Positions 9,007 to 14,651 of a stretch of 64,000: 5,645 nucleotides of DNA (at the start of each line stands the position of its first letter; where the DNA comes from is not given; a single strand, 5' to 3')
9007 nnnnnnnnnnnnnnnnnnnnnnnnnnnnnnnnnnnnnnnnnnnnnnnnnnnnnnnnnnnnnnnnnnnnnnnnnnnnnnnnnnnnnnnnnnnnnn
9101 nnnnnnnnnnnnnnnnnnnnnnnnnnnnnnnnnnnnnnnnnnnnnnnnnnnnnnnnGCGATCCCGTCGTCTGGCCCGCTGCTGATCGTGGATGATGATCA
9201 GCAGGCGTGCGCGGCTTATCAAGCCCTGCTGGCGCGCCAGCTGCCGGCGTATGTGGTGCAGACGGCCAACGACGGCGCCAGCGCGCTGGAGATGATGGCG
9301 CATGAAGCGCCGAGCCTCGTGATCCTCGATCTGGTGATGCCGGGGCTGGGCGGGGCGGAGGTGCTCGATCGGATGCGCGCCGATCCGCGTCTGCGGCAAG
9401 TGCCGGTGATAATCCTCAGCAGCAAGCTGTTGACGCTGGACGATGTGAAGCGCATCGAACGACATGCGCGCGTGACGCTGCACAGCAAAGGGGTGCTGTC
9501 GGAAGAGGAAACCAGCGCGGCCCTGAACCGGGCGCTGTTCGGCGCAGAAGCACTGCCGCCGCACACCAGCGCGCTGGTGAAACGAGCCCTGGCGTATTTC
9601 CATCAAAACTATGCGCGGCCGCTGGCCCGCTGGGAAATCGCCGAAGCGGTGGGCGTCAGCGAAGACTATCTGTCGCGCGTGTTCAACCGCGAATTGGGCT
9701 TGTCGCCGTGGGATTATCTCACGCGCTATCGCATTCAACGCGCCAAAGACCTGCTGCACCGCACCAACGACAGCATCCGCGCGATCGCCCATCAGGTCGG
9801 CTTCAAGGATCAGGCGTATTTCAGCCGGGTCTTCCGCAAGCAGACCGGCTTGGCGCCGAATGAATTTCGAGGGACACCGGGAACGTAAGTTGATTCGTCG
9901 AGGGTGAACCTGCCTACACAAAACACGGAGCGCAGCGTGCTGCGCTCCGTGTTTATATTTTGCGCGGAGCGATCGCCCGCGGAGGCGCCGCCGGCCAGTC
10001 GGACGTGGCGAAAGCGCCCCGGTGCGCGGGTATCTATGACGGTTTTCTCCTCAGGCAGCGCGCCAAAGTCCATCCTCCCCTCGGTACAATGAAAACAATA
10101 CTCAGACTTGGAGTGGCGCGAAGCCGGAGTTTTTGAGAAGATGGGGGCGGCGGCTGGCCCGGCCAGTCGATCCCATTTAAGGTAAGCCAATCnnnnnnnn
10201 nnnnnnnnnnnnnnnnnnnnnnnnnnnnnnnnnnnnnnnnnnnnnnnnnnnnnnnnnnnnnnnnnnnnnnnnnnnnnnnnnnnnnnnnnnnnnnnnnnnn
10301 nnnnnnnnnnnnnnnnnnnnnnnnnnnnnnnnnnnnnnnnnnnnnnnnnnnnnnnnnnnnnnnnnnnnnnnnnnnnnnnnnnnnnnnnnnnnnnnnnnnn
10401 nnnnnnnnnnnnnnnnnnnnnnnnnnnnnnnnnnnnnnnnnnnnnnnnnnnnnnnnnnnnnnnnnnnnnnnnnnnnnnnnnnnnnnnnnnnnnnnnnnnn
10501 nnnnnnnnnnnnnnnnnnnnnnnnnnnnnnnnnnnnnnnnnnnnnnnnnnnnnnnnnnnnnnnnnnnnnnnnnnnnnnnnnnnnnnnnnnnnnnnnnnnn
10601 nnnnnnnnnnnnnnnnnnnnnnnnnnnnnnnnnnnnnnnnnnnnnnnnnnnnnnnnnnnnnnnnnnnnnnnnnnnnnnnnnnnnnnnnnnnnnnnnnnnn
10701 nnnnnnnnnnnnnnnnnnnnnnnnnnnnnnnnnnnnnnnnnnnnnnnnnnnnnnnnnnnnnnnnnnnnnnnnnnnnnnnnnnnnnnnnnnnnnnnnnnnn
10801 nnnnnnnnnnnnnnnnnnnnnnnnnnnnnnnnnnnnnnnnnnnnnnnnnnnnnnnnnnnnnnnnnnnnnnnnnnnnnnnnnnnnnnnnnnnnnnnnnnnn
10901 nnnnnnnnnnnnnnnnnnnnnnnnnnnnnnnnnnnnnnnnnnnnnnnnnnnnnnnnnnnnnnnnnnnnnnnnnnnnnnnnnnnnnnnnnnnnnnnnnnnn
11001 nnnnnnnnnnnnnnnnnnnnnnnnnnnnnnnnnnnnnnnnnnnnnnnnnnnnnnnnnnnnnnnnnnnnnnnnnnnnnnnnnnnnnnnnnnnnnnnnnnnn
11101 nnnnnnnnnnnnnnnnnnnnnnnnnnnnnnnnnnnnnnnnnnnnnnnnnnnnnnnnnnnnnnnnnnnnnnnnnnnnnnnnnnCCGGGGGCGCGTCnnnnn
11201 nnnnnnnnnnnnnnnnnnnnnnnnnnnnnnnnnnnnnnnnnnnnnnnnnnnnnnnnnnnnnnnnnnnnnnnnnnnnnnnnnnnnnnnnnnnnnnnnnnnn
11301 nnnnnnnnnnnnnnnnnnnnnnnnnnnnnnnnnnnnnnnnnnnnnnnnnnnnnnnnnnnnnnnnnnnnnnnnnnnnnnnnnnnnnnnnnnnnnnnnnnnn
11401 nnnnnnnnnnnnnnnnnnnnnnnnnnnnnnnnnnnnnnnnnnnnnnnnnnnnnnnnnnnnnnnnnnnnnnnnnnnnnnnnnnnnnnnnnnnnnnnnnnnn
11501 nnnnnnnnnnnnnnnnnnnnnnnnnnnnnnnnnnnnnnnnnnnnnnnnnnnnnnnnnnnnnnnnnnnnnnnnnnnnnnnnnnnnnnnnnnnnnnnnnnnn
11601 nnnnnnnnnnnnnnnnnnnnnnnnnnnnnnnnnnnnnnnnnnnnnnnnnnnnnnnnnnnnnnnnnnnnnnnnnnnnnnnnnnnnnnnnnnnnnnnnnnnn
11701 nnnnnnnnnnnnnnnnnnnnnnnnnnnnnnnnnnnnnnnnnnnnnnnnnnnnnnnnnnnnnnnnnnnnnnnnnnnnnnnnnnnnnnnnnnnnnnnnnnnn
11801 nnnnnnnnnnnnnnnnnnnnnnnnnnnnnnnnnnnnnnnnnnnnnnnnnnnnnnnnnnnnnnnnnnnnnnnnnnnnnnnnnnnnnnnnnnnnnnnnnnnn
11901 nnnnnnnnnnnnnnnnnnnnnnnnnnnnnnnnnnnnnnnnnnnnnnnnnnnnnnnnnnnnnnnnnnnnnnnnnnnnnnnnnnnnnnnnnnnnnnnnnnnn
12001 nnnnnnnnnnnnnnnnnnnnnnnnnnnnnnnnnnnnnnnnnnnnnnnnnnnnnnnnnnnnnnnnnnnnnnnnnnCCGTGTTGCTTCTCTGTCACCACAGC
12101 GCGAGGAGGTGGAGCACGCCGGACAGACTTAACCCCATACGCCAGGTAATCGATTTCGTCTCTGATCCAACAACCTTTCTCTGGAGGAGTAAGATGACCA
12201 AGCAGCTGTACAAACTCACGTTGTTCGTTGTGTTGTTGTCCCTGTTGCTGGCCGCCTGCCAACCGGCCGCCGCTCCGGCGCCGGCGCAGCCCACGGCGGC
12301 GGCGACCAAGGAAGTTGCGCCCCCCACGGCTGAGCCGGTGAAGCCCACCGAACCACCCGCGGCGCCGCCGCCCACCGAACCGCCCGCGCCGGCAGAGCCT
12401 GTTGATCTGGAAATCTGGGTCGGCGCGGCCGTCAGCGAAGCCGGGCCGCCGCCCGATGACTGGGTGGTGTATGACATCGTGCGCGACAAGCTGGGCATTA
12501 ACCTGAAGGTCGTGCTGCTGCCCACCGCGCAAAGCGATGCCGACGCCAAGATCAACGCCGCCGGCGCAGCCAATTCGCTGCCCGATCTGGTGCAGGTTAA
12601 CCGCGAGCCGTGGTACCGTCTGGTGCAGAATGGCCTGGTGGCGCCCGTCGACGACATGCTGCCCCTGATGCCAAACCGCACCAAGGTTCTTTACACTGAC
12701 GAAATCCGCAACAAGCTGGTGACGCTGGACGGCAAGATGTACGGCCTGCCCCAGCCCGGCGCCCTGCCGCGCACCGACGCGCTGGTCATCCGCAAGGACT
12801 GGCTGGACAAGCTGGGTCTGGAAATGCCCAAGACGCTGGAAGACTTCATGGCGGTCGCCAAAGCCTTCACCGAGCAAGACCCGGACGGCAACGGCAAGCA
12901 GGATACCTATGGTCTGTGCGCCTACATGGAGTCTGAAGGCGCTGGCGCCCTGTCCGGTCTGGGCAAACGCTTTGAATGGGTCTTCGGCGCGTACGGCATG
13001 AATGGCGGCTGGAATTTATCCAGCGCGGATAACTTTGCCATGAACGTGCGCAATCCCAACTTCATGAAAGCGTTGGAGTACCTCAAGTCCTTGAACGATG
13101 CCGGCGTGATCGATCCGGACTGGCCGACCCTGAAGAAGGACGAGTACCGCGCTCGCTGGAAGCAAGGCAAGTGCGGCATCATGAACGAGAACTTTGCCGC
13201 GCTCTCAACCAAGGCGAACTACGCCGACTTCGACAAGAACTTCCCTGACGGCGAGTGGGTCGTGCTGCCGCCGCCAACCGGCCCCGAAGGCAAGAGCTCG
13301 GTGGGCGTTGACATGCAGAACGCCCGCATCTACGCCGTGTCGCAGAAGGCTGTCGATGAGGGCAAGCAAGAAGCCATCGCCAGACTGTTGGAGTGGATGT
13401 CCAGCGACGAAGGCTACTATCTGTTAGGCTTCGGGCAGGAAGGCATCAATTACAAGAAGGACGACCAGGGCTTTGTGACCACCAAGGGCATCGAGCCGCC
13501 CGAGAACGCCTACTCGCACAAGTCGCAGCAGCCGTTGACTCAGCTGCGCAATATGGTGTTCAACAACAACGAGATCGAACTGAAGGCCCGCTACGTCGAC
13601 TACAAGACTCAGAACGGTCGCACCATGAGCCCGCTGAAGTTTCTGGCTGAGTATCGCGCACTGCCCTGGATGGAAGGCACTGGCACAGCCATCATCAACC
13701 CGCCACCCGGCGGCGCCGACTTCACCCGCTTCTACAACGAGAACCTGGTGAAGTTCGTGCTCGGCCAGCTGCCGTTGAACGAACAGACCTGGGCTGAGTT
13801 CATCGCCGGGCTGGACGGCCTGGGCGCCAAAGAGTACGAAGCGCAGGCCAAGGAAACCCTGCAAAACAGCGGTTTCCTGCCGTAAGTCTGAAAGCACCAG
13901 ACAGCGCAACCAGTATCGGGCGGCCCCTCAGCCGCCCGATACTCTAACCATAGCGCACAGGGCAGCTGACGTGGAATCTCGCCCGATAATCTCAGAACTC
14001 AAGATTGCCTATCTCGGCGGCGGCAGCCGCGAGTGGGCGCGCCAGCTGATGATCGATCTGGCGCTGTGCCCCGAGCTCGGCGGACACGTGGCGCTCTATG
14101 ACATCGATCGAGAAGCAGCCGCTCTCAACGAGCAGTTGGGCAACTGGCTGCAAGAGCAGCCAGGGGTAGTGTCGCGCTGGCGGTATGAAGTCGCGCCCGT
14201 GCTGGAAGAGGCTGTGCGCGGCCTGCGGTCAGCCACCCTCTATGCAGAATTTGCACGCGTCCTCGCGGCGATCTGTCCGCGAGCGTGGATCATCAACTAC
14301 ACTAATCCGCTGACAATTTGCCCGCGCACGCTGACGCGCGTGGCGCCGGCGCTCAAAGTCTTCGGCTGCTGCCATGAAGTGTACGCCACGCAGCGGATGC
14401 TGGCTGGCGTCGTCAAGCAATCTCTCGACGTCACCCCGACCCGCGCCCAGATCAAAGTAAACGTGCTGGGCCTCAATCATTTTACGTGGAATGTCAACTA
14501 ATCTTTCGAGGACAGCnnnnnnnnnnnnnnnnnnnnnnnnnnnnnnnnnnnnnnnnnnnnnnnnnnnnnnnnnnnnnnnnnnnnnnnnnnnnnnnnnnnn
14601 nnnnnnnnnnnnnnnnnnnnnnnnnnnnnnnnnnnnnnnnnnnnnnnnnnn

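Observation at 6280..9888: Fully cytoplasmic HTCS-like regulator: LacI sugar sensor fused to kinase, two receivers and an AraC output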

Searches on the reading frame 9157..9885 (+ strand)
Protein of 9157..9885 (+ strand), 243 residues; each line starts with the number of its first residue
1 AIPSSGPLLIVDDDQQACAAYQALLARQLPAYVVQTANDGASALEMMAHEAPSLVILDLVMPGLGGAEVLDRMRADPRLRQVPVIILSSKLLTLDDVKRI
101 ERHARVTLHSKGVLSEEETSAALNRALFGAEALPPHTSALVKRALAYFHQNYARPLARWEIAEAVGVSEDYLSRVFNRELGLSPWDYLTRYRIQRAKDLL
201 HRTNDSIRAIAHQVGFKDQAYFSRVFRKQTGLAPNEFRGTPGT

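Call 67: find_homologous_proteins(query=window:9157-9885:+, max_evalue=0.00001)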
Query window:9157-9885:+ (243 aa): 349 proteins with E <= 0.00001 among 1886 candidates; the best 120 are listed.
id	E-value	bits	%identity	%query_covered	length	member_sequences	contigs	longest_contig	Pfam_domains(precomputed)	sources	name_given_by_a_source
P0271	2.8e-133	461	88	100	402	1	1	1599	PF12833.14,PF00165.30,PF00072.31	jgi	jgi:AraC-like DNA-binding protein/DNA-binding response OmpR family regulator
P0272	6.5e-133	459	87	98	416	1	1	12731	PF12833.14,PF02518.32,PF00165.30,PF00072.31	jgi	jgi:AraC-like DNA-binding protein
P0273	1.3e-129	449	86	100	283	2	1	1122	PF12833.14,PF00165.30,PF00072.31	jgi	jgi:AraC-like DNA-binding protein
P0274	4.7e-126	437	84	99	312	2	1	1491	PF12833.14,PF00165.30,PF00072.31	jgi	jgi:AraC-like DNA-binding protein/DNA-binding response OmpR family regulator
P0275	3.4e-117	408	78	98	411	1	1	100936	PF12833.14,PF00165.30,PF00072.31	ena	-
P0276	5.4e-117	407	77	98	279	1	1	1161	PF12833.14,PF00165.30,PF00072.31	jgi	jgi:YesN/AraC family two-component response regulator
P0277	4.9e-113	394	76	98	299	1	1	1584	PF12833.14,PF00165.30,PF00072.31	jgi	-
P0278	2.0e-111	389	83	88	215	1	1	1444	PF12833.14,PF00165.30,PF00072.31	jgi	jgi:YesN/AraC family two-component response regulator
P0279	3.2e-108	379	74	96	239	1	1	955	PF12833.14,PF00165.30,PF00072.31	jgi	jgi:YesN/AraC family two-component response regulator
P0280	1.0e-107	377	71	99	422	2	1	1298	PF12833.14,PF02518.32,PF00165.30,PF00072.31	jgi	jgi:AraC-like DNA-binding protein/DNA-binding response OmpR family regulator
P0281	1.1e-107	377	71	97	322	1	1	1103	PF12833.14,PF00165.30,PF00072.31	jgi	jgi:AraC-like DNA-binding protein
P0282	1.1e-105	370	69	98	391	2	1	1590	PF12833.14,PF00165.30,PF00072.31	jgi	jgi:AraC-like DNA-binding protein/DNA-binding response OmpR family regulator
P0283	1.5e-105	370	89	79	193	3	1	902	PF12833.14,PF00165.30,PF00072.31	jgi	jgi:transcriptional regulator GlxA family with amidase domain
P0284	2.7e-104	366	68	98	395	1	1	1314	PF12833.14,PF00165.30,PF00072.31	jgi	jgi:AraC-like DNA-binding protein/DNA-binding response OmpR family regulator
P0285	5.5e-104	365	68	98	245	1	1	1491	PF12833.14,PF00165.30,PF00072.31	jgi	jgi:YesN/AraC family two-component response regulator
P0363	2.5e-90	320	63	97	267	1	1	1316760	PF12833.14,PF00165.30,PF00072.31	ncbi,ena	-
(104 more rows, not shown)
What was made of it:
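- Closest known: YesM/YesN-type two-component systems of Firmicutes. Same: Source annotations call fragments of this family 'YesN/AraC family two-component response regulator' (call 67).
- Tried and rejected: It therefore says nothing about outgroups or about convergence with Bacteroides HTCS (call 67).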

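Call 68: find_encoding_contigs(protein=P0275, flank=8000, max_places=1)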
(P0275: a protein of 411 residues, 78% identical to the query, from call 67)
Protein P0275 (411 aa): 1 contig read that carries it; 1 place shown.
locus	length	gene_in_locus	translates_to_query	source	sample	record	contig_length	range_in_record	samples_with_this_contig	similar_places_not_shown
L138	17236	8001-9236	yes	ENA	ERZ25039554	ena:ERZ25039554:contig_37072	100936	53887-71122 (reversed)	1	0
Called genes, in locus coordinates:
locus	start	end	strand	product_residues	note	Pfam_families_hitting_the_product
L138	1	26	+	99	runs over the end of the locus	PF12704:MacB_PCD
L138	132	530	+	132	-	PF02687:FtsX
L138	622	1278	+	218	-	-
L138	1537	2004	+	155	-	-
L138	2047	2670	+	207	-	-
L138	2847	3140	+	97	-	-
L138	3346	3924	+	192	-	PF00672:HAMP (weak)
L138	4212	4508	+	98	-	PF02518:HATPase_c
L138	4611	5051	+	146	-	PF00294:PfkB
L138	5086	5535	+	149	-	PF00294:PfkB, PF08543:Phos_pyr_kin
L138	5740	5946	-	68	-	-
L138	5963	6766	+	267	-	PF00532:Peripla_BP_1, PF13377:Peripla_BP_3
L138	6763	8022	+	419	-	PF00512:HisKA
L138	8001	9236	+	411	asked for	PF00072:Response_reg, PF12833:HTH_18, PF00165:HTH_AraC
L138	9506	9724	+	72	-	-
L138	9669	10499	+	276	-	PF00528:BPD_transp_1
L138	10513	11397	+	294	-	PF00528:BPD_transp_1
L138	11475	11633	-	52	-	-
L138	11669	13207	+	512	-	PF13416:SBP_bac_8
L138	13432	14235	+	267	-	PF02056:Glyco_hydro_4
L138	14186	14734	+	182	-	PF11975:Glyco_hydro_4C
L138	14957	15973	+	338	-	PF07470:Glyco_hydro_88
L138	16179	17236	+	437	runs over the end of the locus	PF00295:Glyco_hydro_28, PF13229:Beta_helix (faint)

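Call 69: find_encoding_contigs(protein=P0363, flank=8000, max_places=1)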
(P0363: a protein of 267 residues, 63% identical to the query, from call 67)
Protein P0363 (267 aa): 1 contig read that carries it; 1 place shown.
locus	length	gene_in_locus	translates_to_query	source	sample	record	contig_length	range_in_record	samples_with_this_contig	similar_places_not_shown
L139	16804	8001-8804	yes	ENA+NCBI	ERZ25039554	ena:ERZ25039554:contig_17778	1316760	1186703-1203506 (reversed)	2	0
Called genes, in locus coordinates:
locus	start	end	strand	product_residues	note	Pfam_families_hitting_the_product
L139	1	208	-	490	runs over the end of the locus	PF12708:Pect-lyase_RHGA_epim (faint), PF00295:Glyco_hydro_28, PF13229:Beta_helix (faint)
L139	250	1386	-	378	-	PF07470:Glyco_hydro_88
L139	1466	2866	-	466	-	PF13416:SBP_bac_8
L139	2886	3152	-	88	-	-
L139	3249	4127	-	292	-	PF00528:BPD_transp_1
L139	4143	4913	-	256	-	PF00528:BPD_transp_1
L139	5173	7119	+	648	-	PF00532:Peripla_BP_1, PF13377:Peripla_BP_3, PF00512:HisKA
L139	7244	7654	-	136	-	-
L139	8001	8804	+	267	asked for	PF00072:Response_reg, PF12833:HTH_18, PF00165:HTH_AraC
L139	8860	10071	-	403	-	PF13185:GAF_2 (faint), PF01966:HD, PF13487:HD_5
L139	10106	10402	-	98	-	PF06253:MTTB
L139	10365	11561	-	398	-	PF06253:MTTB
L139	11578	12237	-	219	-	PF00571:CBS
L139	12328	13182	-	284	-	PF00005:ABC_tran, PF02463:SMC_N (weak), PF08352:oligo_HPY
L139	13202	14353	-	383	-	PF00005:ABC_tran, PF08352:oligo_HPY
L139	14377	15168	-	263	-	PF00528:BPD_transp_1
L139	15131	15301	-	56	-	PF12911:OppC_N (weak)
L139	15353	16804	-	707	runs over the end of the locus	PF19300:BPD_transp_1_N, PF00528:BPD_transp_1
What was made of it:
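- Tried and rejected: Neighbouring genes in L138 are also fragmented, which suggests an error-prone assembly (call 68); L139 comes from the same sample (call 69).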

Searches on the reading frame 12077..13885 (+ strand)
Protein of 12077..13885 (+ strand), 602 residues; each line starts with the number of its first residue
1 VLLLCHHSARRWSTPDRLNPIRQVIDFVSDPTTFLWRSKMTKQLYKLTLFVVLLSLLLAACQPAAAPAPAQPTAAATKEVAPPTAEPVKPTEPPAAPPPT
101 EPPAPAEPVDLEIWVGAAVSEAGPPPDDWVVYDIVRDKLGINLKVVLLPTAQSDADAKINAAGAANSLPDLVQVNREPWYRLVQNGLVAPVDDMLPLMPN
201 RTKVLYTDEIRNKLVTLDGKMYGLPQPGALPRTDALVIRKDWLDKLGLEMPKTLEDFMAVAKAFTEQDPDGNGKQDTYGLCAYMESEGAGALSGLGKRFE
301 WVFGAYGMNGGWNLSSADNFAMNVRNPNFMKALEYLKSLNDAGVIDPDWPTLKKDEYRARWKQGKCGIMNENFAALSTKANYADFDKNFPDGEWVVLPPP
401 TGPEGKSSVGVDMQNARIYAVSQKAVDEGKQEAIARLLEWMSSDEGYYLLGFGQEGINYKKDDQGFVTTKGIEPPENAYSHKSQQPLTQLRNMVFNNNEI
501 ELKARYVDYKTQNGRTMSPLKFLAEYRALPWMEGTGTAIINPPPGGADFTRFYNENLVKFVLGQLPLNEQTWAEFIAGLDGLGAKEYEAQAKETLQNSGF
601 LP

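Call 7: search_protein_families(library=pfam, proteins=[window:12077-13885:+], max_evalue=0.001)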
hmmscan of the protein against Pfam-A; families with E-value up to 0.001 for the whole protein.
window:12077-13885:+ (602 aa): 1 family
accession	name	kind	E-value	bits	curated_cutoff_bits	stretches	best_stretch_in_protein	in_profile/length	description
PF13416.11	SBP_bac_8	-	5.1e-15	56.5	27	1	142-447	11-249/279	Bacterial extracellular solute-binding protein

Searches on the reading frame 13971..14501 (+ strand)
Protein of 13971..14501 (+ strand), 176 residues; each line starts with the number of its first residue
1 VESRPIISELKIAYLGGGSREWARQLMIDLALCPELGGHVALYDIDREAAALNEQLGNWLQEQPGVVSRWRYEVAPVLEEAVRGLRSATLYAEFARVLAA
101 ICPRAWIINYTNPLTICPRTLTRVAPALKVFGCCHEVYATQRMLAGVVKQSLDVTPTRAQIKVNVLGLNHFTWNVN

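Call 7: search_protein_families(library=pfam, proteins=[window:13971-14501:+], max_evalue=0.001)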
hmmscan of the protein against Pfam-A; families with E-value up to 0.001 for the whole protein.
window:13971-14501:+ (176 aa): 1 family
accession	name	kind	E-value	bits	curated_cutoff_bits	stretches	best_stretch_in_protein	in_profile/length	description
PF02056.22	Glyco_hydro_4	-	1.6e-24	86.9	23.2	2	82-148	115-181/183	Family 4 glycosyl hydrolase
